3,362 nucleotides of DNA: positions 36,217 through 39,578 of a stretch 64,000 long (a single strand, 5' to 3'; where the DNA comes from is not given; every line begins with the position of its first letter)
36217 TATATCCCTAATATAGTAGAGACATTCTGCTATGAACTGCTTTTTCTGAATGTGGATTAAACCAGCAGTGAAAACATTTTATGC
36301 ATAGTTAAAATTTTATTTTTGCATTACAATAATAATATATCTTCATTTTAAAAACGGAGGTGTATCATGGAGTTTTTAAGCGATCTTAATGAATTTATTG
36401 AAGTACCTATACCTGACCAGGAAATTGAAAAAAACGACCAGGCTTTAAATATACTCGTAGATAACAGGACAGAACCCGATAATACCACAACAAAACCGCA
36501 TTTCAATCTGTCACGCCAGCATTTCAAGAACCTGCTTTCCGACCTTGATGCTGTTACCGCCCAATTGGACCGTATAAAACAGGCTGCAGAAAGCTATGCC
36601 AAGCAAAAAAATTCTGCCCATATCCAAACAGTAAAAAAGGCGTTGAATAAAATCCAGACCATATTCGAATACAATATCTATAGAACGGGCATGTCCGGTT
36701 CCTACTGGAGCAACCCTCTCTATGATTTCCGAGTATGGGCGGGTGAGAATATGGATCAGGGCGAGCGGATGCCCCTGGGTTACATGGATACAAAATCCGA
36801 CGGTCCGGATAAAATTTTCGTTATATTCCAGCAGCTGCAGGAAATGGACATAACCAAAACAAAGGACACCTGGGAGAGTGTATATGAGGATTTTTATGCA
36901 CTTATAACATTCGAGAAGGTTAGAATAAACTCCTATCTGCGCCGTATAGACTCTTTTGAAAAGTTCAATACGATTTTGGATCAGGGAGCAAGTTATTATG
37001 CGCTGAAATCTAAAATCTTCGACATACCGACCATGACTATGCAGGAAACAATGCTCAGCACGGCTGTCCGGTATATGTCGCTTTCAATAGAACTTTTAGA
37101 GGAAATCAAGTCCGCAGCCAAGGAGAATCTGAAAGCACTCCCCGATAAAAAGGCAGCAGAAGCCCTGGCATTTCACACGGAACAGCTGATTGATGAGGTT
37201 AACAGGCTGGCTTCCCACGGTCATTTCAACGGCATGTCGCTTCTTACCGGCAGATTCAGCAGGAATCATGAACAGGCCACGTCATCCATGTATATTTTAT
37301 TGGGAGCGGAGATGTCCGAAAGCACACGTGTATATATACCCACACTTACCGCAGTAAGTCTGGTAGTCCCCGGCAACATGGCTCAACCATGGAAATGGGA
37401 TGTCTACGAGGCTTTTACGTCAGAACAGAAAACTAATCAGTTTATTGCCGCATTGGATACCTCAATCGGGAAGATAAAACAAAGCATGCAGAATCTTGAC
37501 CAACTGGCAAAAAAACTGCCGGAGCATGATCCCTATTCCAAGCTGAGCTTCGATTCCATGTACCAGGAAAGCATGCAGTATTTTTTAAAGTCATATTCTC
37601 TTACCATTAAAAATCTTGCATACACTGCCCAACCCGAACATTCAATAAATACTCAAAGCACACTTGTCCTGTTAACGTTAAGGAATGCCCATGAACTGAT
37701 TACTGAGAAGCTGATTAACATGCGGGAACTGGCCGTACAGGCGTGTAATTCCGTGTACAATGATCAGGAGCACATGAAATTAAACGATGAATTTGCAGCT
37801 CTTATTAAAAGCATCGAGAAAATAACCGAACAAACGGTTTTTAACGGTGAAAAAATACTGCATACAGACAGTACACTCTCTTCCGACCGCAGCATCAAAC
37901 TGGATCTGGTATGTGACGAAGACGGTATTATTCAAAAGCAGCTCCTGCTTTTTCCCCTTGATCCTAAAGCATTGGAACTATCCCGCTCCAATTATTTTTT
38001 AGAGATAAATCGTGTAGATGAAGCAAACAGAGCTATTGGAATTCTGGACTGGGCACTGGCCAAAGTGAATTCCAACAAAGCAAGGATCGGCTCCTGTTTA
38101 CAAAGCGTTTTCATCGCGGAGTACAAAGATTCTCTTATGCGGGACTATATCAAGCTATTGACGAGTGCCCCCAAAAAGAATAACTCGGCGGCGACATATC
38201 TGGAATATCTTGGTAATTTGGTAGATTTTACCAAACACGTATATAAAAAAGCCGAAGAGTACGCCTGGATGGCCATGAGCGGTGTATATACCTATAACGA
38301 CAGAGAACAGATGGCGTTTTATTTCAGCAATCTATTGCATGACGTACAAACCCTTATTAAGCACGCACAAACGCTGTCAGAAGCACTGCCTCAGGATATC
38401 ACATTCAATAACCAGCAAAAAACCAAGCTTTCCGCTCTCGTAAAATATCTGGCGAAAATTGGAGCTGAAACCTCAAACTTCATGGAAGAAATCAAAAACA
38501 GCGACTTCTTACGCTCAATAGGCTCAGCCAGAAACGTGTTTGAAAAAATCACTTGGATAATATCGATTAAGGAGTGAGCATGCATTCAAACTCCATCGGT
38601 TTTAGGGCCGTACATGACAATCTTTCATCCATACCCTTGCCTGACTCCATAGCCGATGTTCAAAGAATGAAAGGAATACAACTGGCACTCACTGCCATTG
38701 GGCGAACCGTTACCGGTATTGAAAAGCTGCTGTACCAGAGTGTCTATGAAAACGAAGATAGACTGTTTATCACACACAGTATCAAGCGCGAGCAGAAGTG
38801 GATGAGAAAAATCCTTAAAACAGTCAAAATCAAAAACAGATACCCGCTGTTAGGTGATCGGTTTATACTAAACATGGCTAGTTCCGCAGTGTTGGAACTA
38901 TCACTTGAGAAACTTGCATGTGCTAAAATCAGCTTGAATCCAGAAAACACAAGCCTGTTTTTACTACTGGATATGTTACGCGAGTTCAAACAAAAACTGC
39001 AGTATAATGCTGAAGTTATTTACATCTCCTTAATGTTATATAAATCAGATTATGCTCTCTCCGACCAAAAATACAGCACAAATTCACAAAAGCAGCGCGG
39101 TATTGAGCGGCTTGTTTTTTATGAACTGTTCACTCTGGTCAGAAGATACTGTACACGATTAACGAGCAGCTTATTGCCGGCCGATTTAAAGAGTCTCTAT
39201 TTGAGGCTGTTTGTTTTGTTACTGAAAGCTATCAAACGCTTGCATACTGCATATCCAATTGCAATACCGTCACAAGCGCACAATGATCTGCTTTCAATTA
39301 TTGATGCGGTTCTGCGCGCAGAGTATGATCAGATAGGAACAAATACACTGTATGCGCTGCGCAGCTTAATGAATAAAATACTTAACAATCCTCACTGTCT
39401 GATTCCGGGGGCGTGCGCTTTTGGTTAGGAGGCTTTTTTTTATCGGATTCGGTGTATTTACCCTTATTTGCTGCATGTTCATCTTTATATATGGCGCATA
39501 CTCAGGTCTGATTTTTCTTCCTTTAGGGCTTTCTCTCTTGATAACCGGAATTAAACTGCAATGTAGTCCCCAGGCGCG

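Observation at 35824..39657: Tightly coupled operon of highly divergent, multi-module flagellin-like proteins outside any flagellar locus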

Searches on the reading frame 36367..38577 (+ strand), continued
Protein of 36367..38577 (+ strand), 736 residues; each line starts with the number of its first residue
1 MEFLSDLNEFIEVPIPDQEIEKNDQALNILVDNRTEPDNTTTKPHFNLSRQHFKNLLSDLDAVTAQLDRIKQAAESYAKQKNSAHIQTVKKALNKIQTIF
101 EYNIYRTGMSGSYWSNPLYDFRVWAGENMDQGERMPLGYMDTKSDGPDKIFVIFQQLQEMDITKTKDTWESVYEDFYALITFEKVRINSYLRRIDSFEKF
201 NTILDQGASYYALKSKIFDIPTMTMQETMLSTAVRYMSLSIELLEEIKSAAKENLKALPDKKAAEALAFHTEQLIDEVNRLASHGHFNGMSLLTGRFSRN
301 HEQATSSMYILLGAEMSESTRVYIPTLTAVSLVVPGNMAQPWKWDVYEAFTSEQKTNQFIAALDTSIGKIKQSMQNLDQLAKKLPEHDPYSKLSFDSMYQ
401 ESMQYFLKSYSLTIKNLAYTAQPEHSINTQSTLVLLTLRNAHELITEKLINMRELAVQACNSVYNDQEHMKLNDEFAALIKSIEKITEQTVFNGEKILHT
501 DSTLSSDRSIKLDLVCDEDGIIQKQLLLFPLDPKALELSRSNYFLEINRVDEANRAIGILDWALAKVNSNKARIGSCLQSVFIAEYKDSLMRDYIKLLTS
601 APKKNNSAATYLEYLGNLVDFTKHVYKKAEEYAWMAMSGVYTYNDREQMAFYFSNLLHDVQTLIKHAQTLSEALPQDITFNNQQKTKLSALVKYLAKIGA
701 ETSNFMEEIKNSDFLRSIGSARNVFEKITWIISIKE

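Call 79: search_protein_families(library=pfam, proteins=[L011:12614-13078:+, L007:8951-9613:+, L007:6398-6640:+, L012:6700-8004:+, P0131, P0120, P0145, P0112, L015:6108-7811:-, L002:13309-13815:+], max_evalue=0.01)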
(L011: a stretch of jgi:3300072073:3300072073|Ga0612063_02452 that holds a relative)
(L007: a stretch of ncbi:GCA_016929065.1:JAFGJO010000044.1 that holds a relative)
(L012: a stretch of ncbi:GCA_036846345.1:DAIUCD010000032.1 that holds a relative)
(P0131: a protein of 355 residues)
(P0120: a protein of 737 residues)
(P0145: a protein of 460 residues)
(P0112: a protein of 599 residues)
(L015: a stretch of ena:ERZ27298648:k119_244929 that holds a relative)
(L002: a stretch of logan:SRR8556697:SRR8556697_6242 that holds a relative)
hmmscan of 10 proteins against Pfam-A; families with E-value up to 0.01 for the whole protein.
L011:12614-13078:+ (154 aa): 2 families
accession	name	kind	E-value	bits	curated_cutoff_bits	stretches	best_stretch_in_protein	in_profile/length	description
PF22551.1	TY-Chap1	-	0.00014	22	27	1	69-152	45-127/132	T3SS (YopN, CesT) and YbjN peptide-binding chaperone 1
PF22550.1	CesT_Tir_1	-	0.0048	17.3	27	1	69-136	48-116/131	CesT_Tir_1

L007:8951-9613:+ (220 aa): 0 families

L007:6398-6640:+ (80 aa): 1 family
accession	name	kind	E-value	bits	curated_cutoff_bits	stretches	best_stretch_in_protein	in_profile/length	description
PF05377.16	FlaC_arch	-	0.0099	16.7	27.8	0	15-34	34-53/55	Flagella accessory protein C (FlaC)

L012:6700-8004:+ (434 aa): 0 families

P0131 (355 aa): 1 family
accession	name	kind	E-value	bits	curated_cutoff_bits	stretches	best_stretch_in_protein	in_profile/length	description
PF00669.25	Flagellin_N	-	4.9e-09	36.8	26.6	1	193-263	65-137/139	Bacterial flagellin N-terminal helical region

P0120 (737 aa): 2 families
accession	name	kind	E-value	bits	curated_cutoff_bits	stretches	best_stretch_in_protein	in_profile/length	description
PF00669.25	Flagellin_N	-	1.9e-26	93.2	26.6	3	433-516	55-138/139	Bacterial flagellin N-terminal helical region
PF00700.27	Flagellin_C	-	1.5e-06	28.9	23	0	562-587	3-28/86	Bacterial flagellin C-terminal helical region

P0145 (460 aa): 1 family
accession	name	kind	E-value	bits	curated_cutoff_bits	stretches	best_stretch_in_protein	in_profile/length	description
PF00669.25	Flagellin_N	-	4.8e-11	43.3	26.6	2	386-427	85-126/139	Bacterial flagellin N-terminal helical region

P0112 (599 aa): 1 family
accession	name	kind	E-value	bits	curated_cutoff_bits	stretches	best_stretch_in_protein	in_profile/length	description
PF00669.25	Flagellin_N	-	3.9e-20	72.8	26.6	2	426-500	64-138/139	Bacterial flagellin N-terminal helical region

L015:6108-7811:- (567 aa): 0 families

L002:13309-13815:+ (168 aa): 0 families

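Call 86: list_cluster_members(proteins=[P0131, P0045, P0120, P0145, P0112, P0067, P0043, P0082])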
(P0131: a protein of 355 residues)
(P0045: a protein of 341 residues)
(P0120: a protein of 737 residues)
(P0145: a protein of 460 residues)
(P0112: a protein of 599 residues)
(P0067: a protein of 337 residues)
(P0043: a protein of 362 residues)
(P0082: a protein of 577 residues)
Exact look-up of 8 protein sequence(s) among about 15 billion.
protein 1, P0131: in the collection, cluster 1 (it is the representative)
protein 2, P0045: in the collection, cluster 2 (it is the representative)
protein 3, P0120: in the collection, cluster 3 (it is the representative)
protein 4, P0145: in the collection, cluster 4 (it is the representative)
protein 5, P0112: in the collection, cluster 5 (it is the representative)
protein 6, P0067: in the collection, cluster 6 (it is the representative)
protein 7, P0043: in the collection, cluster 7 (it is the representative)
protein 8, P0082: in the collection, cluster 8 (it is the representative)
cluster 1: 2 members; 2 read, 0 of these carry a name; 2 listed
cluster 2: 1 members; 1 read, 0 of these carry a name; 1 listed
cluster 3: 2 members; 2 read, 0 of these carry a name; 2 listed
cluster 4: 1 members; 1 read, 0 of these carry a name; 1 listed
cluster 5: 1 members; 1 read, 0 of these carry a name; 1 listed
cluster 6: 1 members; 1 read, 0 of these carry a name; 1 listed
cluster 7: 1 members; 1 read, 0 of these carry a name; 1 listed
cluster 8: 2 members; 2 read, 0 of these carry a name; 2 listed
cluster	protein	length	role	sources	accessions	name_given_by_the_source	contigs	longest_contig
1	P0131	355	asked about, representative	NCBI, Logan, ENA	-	-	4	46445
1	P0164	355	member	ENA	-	-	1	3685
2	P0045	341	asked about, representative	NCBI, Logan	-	-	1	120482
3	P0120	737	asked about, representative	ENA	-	-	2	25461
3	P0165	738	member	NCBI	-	-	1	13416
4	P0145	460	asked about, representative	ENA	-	-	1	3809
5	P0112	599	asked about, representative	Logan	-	-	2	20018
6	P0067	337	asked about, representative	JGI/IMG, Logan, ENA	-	-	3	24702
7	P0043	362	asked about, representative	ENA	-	-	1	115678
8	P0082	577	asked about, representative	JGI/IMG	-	-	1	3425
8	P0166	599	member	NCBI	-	-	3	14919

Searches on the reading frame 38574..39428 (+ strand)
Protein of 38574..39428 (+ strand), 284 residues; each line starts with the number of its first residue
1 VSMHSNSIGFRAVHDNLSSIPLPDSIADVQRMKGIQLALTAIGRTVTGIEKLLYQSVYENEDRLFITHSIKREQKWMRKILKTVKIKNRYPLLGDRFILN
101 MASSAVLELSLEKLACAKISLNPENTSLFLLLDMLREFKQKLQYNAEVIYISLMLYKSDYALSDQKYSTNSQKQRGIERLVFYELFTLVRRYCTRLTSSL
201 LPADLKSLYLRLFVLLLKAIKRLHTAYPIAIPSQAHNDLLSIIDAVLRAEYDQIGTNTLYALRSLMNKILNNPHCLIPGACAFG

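Call 3: search_protein_families(library=pfam, proteins=[window:38574-39428:+], max_evalue=10)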
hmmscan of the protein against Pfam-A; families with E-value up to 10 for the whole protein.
window:38574-39428:+ (284 aa): 1 family
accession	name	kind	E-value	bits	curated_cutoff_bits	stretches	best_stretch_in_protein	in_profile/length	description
PF10660.14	MitoNEET_N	-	0.0079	16.6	23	1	15-62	14-62/64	Iron-containing outer mitochondrial membrane protein N-terminus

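Call 4: search_protein_families(library=ncbifam, proteins=[window:38574-39428:+], max_evalue=10)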
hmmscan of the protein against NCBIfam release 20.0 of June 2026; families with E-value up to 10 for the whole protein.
window:38574-39428:+ (284 aa): 1 family
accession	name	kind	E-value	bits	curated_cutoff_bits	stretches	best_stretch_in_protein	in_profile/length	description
NF006136.0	PRK08285.1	equivalog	0.13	12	276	1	100-139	113-152/209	precorrin-8X methylmutase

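Call 54: find_homologous_proteins(query=window:38574-39428:+, max_evalue=0.01)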
Query window:38574-39428:+ (284 aa): 6 proteins with E <= 0.01 among 1731 candidates.
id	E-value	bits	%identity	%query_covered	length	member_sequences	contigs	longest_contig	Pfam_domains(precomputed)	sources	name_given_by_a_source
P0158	2.1e-178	609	100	99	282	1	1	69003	-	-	-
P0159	3.4e-95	337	59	99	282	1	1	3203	-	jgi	jgi:hypothetical protein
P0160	1.4e-87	312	56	99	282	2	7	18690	-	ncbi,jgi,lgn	-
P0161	2.7e-70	255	48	95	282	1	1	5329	-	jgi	jgi:hypothetical protein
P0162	1.4e-63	233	47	95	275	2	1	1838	-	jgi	jgi:hypothetical protein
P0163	2.4e-50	190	42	92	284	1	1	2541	-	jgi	jgi:hypothetical protein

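Call 60: search_solved_structures(query=A2, max_evalue=10)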
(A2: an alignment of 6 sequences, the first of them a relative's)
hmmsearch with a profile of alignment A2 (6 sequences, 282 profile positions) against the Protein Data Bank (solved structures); distinct sequences matched with E-value up to 10: 1.
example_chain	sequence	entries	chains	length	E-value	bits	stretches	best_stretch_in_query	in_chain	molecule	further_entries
5ykj_A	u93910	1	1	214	0.028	16.7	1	63-95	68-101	Peroxiredoxin PRX1, mitochondrial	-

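Call 61: search_protein_families(library=phrogs, proteins=[window:38580-39428:+], max_evalue=0.1)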
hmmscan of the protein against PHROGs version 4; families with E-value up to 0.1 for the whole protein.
window:38580-39428:+ (282 aa): 1 family
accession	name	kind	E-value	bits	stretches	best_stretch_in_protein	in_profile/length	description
phrog_9712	-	unknown function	0.02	15.2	1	111-182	113-183/297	-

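Call 62: search_protein_families(library=padloc, proteins=[window:38580-39428:+], max_evalue=0.1)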
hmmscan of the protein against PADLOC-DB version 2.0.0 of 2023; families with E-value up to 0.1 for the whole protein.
window:38580-39428:+ (282 aa): 0 families

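Call 69: predict_structure(alignment_id=A2)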
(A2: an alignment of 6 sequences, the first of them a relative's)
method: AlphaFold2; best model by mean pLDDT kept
length: 282 residues; sequences in the alignment: 6
mean_pLDDT: 72.1   pTM: 0.73
mean pLDDT of the five models: 72.1, 67.6, 62.4, 57.7, 42.5
residues with pLDDT >= 90: 1; 70-90: 187; 50-70: 68; < 50: 26
segments of 3 or more residues with pLDDT < 50: 1-12, 116-121, 275-282
pLDDT, mean of each block of 10 residues (from residue 1): 30 60 80 84 83 67 76 80 60 77 80 55 59 79 86 87 68 71 85 80 81 87 71 73 73 74 78 45 29
secondary structure, 60 per line:
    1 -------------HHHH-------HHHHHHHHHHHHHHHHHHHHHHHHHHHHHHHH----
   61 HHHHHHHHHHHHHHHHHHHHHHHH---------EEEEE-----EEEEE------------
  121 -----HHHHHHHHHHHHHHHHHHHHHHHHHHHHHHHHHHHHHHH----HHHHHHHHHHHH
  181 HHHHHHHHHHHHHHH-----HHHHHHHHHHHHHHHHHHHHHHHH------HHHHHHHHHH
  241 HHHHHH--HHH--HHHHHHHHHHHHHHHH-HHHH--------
elements in order: H14-17 H25-56 H61-84 E94-98 E104-108 H126-164 H169-195 H201-224 H231-246 H254-269 H271-274

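Call 72: fold_search(model_id=the predicted structure, library=pdb)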
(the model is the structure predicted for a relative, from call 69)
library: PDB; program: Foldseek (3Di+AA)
matches with E <= 10: 145; with E <= 0.001: 0
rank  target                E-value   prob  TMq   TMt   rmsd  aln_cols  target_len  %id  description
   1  8cvi_A                8.4e-01  0.60  0.34  0.36  25.6       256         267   11  Cryo-EM structure of the supercoiled EPEC H6 flagellar filament core Curly I waveform (released 2022-09-07)
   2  3axj_B                1.4e+00  0.13  0.20  0.24  21.4       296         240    9  High resolution crystal structure of C3PO (released 2011-04-20)
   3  8r3m_H                1.4e+00  0.06  0.17  0.14  26.6       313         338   12  Mycobacterium smegnatis RNA polymerase transcription initiation complex with SigmaA, RbpA, HelD N-terminal, CO and PCh (released 2024-10-02)
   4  5wk5_A                1.5e+00  0.33  0.31  0.33  26.8       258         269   14  Cryo-EM structure of P. aeruginosa flagellar filaments A443V (released 2017-10-25)
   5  8cvi_D                1.6e+00  0.41  0.32  0.33  22.3       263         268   11  Cryo-EM structure of the supercoiled EPEC H6 flagellar filament core Curly I waveform (released 2022-09-07)
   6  6ff6                  1.7e+00  0.20  0.24  0.28  18.9       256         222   12  Crystal structure of novel repeat protein BRIC1 (released 2018-09-05)
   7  6tfj_B                2.1e+00  0.06  0.16  0.07  20.1       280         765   14  Vip3Aa protoxin structure (released 2020-08-12)
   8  3v47_D                2.3e+00  0.90  0.27  0.27   2.8        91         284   10  Crystal structure of the N-terminal fragment of zebrafish TLR5 in complex with Salmonella flagellin (released 2012-02-29)
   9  5a7d_P                2.3e+00  0.10  0.24  0.24  16.6       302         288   11  Tetrameric assembly of LGN with Inscuteable (released 2016-08-03)
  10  4pxk                  2.3e+00  0.08  0.18  0.20  20.0       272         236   10  Crystal structure of Haloarcula marismortui bacteriorhodopsin I D94N mutant (released 2014-12-17)
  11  9k8e_A                2.4e+00  0.14  0.23  0.28  17.8       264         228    8  Cryo-EM structure of designed zinc-induced tetrahedron Cage-t32-Zn1-HEHE-35 (released 2025-10-29)
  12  9vub_A                2.5e+00  0.06  0.19  0.15  27.2       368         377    8  channel C complex with 3 (released 2026-03-11)
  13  4k7k_A                2.5e+00  0.05  0.18  0.14  29.7       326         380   11  Crystal structures of CusC review conformational changes accompanying folding and transmembrane channel formation (released 2013-10-16)
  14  3oxu_B                2.5e+00  0.04  0.15  0.14  20.0       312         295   11  Complement components factor H CCP19-20 and C3d in complex (released 2011-02-16)
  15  9e5c_1t               2.6e+00  0.06  0.17  0.04  44.2       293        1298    9  Cryo-EM structure of 96 nm repeat of microtubule doublet from T. brucei flagellum (released 2025-03-12)
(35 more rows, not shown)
